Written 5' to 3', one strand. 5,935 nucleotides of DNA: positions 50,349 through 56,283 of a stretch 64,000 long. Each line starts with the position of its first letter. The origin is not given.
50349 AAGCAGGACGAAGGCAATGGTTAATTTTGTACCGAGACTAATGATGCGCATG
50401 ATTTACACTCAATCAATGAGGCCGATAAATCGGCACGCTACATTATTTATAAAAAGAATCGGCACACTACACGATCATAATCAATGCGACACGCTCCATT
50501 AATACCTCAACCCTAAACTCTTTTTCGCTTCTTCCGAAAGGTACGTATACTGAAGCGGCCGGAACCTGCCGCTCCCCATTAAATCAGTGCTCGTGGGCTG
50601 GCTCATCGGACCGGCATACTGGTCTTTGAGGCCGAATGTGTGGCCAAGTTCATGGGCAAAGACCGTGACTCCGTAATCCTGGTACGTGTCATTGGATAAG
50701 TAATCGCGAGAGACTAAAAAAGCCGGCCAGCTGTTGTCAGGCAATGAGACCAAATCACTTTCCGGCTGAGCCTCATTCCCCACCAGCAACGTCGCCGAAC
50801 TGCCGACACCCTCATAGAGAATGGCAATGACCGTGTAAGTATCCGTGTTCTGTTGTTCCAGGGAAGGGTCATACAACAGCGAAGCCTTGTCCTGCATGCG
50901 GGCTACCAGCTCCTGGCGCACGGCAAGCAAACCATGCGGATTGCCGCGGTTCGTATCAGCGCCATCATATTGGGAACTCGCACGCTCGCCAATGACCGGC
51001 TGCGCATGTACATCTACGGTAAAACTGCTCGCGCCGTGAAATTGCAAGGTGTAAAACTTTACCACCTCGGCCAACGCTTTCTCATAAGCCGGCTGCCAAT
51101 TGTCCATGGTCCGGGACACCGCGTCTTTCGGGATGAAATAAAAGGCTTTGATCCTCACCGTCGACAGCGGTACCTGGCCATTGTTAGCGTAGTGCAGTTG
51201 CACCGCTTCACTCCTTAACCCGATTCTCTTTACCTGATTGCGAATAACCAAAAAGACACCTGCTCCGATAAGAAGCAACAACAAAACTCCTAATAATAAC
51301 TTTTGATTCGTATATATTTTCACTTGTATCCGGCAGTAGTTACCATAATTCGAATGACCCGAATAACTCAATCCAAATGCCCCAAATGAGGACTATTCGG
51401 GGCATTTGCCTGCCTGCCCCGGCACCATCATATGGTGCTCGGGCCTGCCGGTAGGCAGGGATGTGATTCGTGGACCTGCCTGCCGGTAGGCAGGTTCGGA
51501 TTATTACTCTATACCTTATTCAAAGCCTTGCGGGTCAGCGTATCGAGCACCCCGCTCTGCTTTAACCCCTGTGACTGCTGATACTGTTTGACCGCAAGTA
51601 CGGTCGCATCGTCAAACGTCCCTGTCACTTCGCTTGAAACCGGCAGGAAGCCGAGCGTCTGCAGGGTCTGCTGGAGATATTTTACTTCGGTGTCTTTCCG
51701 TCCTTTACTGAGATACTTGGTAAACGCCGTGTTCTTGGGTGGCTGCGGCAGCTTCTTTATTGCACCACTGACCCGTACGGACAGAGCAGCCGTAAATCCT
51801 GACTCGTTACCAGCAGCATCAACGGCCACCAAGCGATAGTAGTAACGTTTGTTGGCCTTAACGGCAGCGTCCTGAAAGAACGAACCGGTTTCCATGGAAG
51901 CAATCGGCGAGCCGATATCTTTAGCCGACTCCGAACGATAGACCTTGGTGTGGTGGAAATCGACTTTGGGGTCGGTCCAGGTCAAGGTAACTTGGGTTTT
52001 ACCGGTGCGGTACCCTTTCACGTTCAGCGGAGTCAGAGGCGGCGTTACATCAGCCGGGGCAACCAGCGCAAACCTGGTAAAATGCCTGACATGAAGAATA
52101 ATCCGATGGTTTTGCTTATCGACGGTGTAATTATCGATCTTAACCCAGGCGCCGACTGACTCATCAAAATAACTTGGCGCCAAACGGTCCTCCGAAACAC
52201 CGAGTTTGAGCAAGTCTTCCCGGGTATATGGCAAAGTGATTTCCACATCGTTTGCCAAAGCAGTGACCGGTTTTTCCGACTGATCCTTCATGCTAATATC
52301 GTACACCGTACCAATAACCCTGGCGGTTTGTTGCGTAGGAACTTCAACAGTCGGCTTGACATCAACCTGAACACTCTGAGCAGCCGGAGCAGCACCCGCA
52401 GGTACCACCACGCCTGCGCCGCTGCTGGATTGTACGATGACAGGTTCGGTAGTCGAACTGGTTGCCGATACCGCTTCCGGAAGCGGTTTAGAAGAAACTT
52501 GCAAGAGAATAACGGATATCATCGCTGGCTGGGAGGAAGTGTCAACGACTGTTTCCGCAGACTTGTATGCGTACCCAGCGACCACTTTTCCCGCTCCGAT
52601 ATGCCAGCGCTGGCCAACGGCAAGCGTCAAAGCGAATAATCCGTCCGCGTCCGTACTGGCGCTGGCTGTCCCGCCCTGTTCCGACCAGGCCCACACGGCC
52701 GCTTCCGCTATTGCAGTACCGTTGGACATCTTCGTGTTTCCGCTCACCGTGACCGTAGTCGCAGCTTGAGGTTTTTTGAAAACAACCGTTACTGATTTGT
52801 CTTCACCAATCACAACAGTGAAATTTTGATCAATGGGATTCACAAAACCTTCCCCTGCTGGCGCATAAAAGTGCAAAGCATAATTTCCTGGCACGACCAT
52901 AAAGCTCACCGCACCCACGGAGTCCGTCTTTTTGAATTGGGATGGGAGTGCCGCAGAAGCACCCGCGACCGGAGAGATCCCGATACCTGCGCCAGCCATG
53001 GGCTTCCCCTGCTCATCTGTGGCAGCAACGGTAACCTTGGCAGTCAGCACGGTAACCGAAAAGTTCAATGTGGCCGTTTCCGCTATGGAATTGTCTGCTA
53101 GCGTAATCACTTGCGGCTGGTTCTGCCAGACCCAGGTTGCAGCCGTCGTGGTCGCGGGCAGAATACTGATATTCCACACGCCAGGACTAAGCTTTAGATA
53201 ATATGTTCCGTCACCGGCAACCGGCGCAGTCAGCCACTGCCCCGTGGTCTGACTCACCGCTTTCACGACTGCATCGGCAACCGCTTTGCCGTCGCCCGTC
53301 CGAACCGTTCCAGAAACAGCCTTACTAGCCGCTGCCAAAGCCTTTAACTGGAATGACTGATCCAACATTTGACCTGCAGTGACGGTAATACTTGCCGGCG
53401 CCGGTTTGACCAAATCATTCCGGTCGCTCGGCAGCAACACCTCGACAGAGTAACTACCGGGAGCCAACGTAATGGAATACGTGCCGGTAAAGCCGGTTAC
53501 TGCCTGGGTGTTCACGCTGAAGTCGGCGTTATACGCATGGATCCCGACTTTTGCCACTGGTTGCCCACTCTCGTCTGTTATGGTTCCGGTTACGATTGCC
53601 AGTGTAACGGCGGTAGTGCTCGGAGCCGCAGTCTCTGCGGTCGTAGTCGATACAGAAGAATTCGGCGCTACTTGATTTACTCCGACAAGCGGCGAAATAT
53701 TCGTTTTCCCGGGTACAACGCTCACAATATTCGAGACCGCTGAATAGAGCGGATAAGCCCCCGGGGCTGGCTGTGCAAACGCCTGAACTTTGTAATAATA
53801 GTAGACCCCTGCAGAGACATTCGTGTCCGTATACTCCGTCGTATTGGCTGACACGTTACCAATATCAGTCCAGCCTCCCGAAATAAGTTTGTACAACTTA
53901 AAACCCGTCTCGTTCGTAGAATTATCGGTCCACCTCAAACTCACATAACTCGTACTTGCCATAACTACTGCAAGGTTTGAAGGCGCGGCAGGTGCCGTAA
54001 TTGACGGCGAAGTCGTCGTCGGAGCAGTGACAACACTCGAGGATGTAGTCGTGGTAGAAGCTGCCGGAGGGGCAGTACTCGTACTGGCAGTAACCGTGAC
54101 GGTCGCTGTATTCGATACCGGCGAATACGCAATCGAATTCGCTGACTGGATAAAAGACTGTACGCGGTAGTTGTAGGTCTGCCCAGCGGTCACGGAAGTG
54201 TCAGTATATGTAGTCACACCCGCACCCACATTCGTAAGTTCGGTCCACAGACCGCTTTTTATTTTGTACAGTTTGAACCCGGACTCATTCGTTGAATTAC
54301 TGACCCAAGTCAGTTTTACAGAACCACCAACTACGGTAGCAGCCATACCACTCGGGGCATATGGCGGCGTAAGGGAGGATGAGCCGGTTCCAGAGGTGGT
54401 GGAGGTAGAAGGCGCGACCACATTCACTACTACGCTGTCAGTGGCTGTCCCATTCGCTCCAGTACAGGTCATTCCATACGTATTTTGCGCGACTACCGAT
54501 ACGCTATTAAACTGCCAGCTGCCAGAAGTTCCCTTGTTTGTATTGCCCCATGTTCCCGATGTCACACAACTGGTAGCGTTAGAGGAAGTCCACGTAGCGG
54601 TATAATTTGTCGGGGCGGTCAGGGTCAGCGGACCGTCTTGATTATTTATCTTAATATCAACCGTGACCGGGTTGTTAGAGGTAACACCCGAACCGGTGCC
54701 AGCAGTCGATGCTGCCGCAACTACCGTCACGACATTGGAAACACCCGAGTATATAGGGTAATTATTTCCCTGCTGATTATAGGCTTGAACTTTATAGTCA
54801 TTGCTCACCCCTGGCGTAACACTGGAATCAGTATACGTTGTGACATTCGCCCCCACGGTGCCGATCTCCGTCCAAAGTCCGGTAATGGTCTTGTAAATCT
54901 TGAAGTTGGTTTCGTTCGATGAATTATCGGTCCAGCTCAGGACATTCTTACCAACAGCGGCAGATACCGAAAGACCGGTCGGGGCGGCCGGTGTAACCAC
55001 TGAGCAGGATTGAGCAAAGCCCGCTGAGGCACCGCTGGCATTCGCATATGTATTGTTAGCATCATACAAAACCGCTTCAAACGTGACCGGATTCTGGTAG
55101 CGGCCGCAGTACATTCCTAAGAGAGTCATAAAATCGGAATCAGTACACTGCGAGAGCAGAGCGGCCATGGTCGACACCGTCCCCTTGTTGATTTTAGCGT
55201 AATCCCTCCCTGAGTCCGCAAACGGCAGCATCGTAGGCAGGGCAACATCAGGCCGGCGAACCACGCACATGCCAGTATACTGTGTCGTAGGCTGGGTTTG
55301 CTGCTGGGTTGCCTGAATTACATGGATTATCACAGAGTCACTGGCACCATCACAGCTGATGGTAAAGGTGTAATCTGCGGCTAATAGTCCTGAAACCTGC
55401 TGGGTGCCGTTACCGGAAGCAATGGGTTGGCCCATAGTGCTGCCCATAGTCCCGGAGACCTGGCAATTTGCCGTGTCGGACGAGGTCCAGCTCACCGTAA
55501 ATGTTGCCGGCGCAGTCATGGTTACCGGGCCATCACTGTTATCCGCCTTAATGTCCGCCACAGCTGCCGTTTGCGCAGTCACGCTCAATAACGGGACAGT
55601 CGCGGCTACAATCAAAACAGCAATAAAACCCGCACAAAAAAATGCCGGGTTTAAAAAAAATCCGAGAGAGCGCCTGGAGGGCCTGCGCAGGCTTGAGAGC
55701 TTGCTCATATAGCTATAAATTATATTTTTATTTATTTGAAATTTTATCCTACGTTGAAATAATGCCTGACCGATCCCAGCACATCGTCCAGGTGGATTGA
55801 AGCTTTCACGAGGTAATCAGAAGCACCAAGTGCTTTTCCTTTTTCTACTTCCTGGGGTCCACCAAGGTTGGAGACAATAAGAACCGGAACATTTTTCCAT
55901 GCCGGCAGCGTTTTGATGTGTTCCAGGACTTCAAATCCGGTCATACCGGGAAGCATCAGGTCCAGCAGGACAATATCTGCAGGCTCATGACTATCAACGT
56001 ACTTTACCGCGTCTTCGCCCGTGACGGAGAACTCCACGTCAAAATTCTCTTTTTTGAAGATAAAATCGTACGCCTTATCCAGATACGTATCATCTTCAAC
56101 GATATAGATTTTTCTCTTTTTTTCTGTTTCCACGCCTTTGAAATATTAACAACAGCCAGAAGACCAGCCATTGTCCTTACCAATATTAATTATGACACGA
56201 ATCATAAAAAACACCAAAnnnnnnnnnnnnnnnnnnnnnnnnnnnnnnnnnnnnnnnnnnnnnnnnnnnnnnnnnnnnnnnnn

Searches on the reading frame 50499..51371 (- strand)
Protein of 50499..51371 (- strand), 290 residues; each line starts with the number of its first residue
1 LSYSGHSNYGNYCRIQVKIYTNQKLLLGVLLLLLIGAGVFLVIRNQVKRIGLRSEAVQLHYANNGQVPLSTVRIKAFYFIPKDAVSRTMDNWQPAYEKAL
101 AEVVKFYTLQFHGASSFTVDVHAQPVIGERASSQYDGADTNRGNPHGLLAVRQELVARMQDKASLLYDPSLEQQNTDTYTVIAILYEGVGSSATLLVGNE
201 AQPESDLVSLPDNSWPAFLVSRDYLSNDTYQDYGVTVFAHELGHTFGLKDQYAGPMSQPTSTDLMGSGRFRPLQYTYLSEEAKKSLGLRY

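Call 3: search_protein_families(library=pfam, proteins=[window:50499-51371:-], max_evalue=1)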
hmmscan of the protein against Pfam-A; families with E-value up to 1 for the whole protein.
window:50499-51371:- (290 aa): 7 families
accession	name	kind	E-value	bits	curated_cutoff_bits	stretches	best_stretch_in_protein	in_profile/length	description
PF02031.22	Peptidase_M7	-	0.00016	22.2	25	1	222-263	68-107/133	Streptomyces extracellular neutral proteinase (M7) family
PF13688.12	Reprolysin_5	-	0.00047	20.9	27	1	195-250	107-158/196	Metallo-peptidase family M12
PF13582.12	Reprolysin_3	-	0.0036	18.2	22.4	1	226-248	98-120/123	Metallo-peptidase family M12B Reprolysin-like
PF13583.11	Reprolysin_4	-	0.0052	16.9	22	1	233-253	136-154/203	Metallo-peptidase family M12B Reprolysin-like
PF05547.17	Peptidase_M6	-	0.01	15.5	22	1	231-254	222-245/294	Immune inhibitor A peptidase M6, catalytic domain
PF13574.12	Reprolysin_2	-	0.04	14.2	27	1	231-249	122-140/195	Metallo-peptidase family M12B Reprolysin-like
PF16313.11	DUF4953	-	0.048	13.3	24.2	1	236-258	15-37/316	Met-zincin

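Call 62: search_protein_families(library=ncbifam, proteins=[window:50499-51371:-], max_evalue=0.1)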
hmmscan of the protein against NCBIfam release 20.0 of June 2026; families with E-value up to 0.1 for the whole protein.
window:50499-51371:- (290 aa): 4 families
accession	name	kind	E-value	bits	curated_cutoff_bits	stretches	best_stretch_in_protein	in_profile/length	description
TIGR03296.1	M6dom_TIGR03296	domain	1.3e-08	35.1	110.8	1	100-270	28-207/286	M6 family metalloprotease domain-containing protein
NF033628.1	snapalysin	exception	4e-05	23.5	300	1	223-261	139-175/207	snapalysin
NF035945.1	Zn_serralysin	subfamily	0.023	13.9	500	1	213-250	140-177/462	serralysin family metalloprotease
NF038115.1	SVAGG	subfamily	0.025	13.6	150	1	232-253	172-193/407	SVAGG family GlyGly-CTERM protein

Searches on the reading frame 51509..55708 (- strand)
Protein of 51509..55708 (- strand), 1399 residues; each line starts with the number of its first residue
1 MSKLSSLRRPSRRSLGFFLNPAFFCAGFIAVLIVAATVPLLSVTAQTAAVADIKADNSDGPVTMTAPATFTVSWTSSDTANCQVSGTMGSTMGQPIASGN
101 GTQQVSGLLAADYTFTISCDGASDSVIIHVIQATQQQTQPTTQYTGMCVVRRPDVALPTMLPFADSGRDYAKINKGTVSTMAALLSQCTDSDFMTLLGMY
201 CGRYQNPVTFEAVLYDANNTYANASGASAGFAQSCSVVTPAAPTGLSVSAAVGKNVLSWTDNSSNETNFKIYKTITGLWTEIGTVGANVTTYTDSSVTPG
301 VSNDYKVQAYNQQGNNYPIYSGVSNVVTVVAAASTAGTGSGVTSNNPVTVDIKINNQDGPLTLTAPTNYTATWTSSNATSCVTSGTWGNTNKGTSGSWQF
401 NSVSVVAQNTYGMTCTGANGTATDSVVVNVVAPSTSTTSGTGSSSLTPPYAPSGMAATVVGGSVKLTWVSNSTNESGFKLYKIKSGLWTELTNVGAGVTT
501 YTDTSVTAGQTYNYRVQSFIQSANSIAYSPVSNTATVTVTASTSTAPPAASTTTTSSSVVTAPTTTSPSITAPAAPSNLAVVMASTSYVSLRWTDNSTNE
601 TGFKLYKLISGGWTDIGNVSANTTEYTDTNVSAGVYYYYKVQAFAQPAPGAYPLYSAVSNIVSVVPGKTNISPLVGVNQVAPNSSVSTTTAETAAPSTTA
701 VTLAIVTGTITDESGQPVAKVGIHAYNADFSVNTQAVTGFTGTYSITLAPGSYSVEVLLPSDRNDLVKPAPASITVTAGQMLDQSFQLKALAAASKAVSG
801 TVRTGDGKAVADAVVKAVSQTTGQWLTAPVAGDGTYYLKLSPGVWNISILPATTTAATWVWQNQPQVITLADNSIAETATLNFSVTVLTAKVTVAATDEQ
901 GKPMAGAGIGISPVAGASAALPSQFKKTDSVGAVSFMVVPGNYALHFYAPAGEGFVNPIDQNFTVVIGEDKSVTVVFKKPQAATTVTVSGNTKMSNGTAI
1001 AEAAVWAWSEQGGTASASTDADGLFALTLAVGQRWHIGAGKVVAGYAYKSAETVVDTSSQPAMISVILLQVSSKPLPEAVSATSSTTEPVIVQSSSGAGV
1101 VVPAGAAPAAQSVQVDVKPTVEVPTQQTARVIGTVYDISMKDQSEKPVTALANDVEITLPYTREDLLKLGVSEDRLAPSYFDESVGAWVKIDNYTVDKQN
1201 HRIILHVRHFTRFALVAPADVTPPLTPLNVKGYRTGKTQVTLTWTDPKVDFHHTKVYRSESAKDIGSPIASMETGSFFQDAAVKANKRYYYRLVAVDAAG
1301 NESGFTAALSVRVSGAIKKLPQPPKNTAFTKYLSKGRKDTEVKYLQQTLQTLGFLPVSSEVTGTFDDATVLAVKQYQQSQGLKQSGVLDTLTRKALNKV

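Call 3: search_protein_families(library=pfam, proteins=[window:51509-55708:-], max_evalue=1)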
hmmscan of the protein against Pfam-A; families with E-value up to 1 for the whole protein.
window:51509-55708:- (1399 aa): 6 families
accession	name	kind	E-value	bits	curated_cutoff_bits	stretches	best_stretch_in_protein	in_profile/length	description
PF13620.12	CarboxypepD_reg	-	6.7e-17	62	32.3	4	706-789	2-82/82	Carboxypeptidase regulatory-like domain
PF01471.23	PG_binding_1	-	2.2e-14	53.8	23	1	1339-1396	2-57/57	Putative peptidoglycan binding domain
PF00041.27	fn3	-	7.6e-11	42.5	25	3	575-646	2-71/84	Fibronectin type III domain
PF23194.1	NOMO_5th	-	6.5e-05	23.7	27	1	719-783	19-86/89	NOMO fifth transthyretin-like domain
PF07210.18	DUF1416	-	0.00045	20.5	23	2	701-765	17-80/97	Protein of unknown function (DUF1416)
PF15976.11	CooC_C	-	0.00052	20.4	29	0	975-1030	6-56/93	CS1-pili formation C-terminal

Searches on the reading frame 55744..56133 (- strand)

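Call 81: search_protein_families(library=pfam, proteins=[window:55744-56133:-], max_evalue=0.001)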
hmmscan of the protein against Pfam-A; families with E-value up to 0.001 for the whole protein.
window:55744-56133:- (129 aa): 1 family
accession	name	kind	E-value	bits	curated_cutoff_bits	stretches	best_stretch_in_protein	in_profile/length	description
PF00072.30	Response_reg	-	1.5e-19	70.6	30.2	1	9-111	1-100/111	Response regulator receiver domain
